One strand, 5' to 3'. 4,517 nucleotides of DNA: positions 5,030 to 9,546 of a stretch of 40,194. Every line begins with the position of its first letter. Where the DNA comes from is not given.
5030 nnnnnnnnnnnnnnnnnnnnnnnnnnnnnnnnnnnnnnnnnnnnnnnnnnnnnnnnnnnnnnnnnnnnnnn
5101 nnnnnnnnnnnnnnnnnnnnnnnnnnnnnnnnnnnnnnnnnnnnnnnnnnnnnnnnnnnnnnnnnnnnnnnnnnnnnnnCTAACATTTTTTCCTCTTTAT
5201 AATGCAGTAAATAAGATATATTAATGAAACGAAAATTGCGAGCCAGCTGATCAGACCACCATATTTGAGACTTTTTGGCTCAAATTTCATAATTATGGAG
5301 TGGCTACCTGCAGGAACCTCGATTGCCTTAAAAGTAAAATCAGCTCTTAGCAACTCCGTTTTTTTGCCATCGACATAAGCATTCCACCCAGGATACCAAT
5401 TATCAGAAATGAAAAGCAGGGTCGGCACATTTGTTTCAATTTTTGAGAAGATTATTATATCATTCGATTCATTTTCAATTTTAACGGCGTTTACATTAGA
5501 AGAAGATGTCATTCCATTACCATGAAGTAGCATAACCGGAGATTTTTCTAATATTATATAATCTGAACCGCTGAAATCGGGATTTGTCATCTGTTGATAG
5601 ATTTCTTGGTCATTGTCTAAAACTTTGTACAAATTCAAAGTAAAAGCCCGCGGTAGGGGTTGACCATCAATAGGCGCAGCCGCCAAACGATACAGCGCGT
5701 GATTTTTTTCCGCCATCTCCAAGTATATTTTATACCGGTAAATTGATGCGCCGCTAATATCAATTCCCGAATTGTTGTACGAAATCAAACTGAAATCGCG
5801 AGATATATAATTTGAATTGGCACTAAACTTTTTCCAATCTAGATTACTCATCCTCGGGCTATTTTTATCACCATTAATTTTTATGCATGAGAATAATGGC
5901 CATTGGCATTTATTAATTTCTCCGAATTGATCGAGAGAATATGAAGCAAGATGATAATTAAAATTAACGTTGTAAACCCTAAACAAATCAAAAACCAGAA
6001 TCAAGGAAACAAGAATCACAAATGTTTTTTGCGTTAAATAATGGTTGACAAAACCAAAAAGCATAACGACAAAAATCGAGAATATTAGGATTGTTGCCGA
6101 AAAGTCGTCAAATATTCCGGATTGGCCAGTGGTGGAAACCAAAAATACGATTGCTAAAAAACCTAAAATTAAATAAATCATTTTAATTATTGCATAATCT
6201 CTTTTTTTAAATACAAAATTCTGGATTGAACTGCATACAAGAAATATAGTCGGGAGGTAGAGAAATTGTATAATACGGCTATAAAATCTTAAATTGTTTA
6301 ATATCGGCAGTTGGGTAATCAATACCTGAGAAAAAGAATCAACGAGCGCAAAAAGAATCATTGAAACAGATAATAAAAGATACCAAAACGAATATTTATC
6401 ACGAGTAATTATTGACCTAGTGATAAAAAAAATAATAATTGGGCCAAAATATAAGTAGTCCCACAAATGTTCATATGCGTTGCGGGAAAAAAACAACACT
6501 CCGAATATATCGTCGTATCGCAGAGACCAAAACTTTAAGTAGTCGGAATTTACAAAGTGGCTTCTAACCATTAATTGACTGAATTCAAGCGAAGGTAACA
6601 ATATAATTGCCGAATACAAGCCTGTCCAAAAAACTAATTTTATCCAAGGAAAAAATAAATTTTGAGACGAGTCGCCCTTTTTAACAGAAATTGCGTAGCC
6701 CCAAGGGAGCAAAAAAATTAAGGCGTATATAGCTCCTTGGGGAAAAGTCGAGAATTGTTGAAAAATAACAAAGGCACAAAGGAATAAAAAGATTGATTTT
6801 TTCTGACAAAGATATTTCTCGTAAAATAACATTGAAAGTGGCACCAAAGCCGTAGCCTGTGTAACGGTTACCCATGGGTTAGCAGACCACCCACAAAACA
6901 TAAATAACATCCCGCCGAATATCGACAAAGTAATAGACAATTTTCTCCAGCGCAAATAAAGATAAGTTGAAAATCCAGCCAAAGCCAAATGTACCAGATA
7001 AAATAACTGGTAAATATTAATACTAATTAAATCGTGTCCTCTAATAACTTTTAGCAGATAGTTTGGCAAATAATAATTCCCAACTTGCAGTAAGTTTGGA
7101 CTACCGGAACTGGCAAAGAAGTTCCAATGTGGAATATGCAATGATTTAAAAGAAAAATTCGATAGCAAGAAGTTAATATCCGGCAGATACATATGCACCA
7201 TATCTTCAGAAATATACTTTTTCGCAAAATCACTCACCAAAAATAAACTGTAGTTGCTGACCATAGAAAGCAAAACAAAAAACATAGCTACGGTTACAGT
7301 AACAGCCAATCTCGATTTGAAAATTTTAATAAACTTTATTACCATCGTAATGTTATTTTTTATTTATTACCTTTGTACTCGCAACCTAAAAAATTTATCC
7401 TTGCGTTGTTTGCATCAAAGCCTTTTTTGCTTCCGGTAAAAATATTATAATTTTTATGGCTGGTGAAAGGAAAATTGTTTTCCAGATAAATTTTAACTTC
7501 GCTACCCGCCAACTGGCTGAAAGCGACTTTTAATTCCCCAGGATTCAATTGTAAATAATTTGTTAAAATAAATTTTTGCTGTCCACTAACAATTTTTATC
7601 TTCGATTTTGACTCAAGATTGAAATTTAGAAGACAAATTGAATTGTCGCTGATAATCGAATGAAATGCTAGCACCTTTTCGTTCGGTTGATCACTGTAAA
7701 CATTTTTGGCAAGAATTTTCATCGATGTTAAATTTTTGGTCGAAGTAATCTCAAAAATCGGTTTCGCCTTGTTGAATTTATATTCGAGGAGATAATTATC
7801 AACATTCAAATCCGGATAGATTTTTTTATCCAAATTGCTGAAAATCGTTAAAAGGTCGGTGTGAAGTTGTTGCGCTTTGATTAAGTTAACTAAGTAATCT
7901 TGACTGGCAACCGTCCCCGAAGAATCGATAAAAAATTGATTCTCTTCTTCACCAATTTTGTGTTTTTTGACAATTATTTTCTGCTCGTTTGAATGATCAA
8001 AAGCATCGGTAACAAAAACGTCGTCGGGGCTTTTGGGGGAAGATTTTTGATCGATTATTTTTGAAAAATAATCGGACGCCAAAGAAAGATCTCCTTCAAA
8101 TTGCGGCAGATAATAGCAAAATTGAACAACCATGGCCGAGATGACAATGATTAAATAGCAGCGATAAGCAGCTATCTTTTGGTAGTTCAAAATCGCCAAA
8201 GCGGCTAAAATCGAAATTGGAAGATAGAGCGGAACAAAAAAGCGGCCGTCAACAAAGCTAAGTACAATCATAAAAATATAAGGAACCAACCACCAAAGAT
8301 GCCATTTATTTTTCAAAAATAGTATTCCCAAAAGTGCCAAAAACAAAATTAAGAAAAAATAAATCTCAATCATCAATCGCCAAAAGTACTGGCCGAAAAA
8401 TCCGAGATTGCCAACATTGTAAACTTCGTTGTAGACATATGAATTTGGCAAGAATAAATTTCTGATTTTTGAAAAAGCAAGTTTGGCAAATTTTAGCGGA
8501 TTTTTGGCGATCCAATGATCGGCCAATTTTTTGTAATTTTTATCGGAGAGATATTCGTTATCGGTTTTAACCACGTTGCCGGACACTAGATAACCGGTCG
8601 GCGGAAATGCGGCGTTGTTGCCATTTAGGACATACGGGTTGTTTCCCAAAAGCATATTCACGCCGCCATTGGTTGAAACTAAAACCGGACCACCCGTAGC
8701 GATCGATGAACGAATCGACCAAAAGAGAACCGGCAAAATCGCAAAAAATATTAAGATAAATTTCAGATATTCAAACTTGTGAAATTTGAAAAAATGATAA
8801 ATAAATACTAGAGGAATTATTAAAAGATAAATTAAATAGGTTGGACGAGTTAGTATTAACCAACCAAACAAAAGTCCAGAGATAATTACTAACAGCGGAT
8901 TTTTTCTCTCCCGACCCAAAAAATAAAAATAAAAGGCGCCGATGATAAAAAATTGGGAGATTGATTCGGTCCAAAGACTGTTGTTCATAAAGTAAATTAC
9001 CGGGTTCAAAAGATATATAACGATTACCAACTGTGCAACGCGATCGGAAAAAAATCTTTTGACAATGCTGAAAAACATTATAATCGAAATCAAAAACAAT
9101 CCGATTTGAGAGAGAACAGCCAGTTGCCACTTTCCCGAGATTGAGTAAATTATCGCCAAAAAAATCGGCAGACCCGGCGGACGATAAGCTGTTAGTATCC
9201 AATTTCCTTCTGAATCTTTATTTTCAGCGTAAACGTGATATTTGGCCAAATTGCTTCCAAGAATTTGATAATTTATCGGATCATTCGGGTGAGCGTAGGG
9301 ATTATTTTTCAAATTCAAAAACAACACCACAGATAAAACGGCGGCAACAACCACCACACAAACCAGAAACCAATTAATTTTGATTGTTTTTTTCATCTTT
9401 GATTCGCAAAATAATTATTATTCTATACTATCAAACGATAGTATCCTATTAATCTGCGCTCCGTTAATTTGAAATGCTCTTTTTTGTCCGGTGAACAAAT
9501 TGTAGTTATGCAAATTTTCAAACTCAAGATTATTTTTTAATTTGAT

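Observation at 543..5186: PRPP-to-polyprenyl-phosphate pentofuranose donor module built from non-canonical parts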

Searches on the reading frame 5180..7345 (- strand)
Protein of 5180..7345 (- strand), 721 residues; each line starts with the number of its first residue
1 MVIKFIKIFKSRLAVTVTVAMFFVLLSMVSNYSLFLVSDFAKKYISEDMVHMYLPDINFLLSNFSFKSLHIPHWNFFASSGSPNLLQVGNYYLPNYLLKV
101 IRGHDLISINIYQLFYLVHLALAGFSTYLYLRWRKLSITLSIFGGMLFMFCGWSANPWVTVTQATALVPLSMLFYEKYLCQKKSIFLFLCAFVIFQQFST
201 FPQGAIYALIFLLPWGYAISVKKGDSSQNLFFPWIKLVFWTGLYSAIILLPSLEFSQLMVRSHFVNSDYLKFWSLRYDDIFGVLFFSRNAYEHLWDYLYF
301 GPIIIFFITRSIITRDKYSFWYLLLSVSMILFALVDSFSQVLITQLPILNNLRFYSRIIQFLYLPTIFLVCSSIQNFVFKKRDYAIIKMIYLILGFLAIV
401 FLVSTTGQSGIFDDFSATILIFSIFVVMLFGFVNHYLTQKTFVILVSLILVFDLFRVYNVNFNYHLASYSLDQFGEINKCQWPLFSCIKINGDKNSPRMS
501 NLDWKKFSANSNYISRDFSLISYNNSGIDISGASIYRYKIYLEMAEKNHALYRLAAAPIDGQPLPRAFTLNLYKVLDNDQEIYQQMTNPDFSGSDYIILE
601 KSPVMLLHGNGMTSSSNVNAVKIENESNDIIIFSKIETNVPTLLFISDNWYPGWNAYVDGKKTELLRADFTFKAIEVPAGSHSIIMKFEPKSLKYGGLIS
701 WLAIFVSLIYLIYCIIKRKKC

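Call 3: search_protein_families(library=pfam, proteins=[window:5180-7345:-], max_evalue=0.01)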
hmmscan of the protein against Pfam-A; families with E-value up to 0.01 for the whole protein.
window:5180-7345:- (721 aa): 1 family
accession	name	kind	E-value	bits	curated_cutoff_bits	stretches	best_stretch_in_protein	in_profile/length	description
PF09586.16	YfhO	-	4.1e-08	32.5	28.5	1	635-700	769-835/835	Bacterial membrane protein YfhO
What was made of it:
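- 5180..7345 (-): GT-C-type membrane glycosyltransferase candidate with a YfhO-like C-terminus. Its stop overlaps the UbiA start by 7 nt. It is a presumed user of the flipped lipid-linked pentose. PF09586 YfhO scores 32.5 bits (cut-off 28.5), call 3.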

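Call 4: search_protein_families(library=ncbifam, proteins=[window:5180-7345:-], max_evalue=0.01)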
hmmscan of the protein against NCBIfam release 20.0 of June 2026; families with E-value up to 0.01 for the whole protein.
window:5180-7345:- (721 aa): 1 family
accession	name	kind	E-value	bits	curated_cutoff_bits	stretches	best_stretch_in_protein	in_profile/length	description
NF047590.1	GlcsyltransPgfM2Strep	equivalog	2.3e-05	22.8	1500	1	643-714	809-876/884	glycosyltransferase PgfM2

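Call 66: search_solved_structures(query=window:5180-7345:-, max_evalue=1)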
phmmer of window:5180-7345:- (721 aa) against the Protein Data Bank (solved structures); distinct sequences matched with E-value up to 1: 0.

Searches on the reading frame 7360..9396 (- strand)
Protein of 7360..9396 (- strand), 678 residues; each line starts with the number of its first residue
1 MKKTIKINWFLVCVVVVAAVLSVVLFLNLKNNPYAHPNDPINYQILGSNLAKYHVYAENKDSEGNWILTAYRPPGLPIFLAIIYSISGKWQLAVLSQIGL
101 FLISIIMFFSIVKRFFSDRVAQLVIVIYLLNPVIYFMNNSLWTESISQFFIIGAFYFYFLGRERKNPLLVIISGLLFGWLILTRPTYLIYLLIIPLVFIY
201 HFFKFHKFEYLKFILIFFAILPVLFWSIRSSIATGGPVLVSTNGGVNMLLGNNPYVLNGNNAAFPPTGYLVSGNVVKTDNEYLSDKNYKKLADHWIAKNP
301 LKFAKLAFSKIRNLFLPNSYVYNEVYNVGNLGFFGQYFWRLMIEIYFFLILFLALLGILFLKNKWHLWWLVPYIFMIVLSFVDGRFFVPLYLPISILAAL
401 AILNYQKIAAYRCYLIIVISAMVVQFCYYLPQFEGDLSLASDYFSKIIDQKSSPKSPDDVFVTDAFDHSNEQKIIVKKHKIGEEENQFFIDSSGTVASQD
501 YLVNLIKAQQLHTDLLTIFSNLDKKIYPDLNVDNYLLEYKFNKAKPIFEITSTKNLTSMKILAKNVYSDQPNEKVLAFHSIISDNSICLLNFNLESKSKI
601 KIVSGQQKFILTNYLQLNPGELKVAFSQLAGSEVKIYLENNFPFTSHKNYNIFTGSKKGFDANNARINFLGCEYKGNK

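Call 3: search_protein_families(library=pfam, proteins=[window:7360-9396:-], max_evalue=0.01)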
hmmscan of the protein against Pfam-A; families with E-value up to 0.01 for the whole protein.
window:7360-9396:- (678 aa): 1 family
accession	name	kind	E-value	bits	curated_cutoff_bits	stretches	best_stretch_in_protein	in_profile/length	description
PF13231.12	PMT_2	-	1.3e-07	32.4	26.1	1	72-226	2-160/160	Dolichyl-phosphate-mannose-protein mannosyltransferase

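Call 4: search_protein_families(library=ncbifam, proteins=[window:7360-9396:-], max_evalue=0.01)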
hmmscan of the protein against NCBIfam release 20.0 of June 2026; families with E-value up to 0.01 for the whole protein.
window:7360-9396:- (678 aa): 1 family
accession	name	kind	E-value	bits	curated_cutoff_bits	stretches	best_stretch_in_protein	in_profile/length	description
NF047440.1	LA3751_2_3_fam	subfamily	5.7e-05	22.1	200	1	73-226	82-236/460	LA_3751/LA_3752 family putative glycosyltransferase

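Call 65: search_solved_structures(query=window:7360-9396:-, max_evalue=1)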
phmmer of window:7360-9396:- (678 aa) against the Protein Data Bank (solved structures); distinct sequences matched with E-value up to 1: 0.
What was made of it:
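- They have no solved relatives by sequence search (calls 65, 66).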
